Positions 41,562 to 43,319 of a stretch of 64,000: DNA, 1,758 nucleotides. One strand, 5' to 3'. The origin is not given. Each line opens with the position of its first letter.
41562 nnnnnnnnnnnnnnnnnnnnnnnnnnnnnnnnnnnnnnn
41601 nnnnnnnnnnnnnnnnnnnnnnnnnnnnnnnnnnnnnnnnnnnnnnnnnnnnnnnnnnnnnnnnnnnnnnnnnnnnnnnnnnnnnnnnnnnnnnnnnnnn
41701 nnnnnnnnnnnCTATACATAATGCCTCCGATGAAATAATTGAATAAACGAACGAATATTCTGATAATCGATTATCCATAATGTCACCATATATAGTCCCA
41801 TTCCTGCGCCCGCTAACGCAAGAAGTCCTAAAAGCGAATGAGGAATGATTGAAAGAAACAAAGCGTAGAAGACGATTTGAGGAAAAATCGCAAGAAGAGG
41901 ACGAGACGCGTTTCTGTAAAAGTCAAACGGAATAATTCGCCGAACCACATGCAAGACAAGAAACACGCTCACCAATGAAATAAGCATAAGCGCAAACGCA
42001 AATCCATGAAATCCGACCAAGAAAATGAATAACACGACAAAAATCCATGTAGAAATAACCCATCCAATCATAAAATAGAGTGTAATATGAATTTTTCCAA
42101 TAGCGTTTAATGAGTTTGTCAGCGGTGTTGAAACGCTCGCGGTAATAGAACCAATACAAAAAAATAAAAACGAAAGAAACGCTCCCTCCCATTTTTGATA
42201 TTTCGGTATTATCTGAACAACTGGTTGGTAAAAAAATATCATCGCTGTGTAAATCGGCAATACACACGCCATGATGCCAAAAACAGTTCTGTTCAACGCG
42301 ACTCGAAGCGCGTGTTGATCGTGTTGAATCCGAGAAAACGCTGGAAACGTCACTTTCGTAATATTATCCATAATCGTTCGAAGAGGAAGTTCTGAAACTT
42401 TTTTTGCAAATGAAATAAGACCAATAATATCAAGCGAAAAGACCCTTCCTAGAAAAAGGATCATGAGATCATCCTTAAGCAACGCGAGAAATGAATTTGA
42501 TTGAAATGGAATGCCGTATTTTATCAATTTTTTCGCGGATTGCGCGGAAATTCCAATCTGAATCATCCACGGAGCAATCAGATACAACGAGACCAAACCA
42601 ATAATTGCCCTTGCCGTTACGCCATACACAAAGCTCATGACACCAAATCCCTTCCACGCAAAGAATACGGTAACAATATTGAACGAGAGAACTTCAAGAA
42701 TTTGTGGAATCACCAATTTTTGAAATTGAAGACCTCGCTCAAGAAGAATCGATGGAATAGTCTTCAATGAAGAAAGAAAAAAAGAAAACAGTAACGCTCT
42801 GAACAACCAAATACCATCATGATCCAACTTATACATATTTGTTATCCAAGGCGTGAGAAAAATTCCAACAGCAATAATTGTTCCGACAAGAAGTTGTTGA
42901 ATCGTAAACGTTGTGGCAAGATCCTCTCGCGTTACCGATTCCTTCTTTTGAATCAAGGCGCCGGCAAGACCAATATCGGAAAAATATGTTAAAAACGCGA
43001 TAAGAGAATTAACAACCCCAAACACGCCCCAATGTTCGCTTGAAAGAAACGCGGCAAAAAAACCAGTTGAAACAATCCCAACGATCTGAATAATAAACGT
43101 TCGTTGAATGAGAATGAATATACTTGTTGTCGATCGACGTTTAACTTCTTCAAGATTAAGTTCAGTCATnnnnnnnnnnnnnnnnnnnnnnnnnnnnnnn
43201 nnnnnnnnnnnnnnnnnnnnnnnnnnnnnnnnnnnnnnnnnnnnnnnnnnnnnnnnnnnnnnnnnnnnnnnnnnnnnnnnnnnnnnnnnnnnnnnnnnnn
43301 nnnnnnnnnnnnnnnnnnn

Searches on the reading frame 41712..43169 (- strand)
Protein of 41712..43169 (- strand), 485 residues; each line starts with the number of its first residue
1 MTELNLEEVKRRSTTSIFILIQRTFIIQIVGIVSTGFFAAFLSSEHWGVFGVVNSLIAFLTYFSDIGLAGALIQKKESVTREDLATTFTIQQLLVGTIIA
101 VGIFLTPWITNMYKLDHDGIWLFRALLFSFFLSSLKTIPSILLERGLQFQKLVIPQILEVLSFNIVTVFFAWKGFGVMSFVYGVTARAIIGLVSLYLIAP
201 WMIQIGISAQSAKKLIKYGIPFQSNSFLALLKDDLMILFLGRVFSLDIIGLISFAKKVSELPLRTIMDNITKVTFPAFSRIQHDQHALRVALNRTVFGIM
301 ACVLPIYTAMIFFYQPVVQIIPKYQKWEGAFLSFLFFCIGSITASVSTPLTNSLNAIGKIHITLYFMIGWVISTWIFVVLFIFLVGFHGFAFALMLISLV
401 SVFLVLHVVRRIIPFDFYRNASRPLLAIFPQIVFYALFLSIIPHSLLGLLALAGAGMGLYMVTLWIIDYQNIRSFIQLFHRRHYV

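Call 6: search_protein_families(library=pfam, proteins=[window:41712-43169:-], max_evalue=0.01)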
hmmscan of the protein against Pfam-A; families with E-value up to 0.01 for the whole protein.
window:41712-43169:- (485 aa): 2 families
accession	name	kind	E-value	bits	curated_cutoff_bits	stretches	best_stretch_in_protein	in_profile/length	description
PF13440.11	Polysacc_synt_3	-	8e-49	166.9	23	1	39-321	3-283/293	Polysaccharide biosynthesis protein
PF01943.22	Polysacc_synt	-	9.6e-20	71.6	28.2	1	16-282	4-274/274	Polysaccharide biosynthesis protein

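Call 66: search_protein_families(library=ncbifam, proteins=[window:41712-43169:-], max_evalue=1e-10)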
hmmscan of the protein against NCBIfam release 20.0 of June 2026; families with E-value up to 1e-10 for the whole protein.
window:41712-43169:- (485 aa): 3 families
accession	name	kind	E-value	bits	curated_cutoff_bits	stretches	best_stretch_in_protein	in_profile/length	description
NF007773.0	PRK10459.1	equivalog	2.1e-33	116.1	273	1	24-466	18-464/492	MOP flippase family protein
NF058658.1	Oglyco_Wzx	exception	9.4e-19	67.8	720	1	26-479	23-475/478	O-glycosylation flippase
NF047674.1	TeichurnBiosyTuaB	equivalog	2.1e-17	63.3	580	1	24-417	19-411/469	teichuronic acid biosynthesis protein TuaB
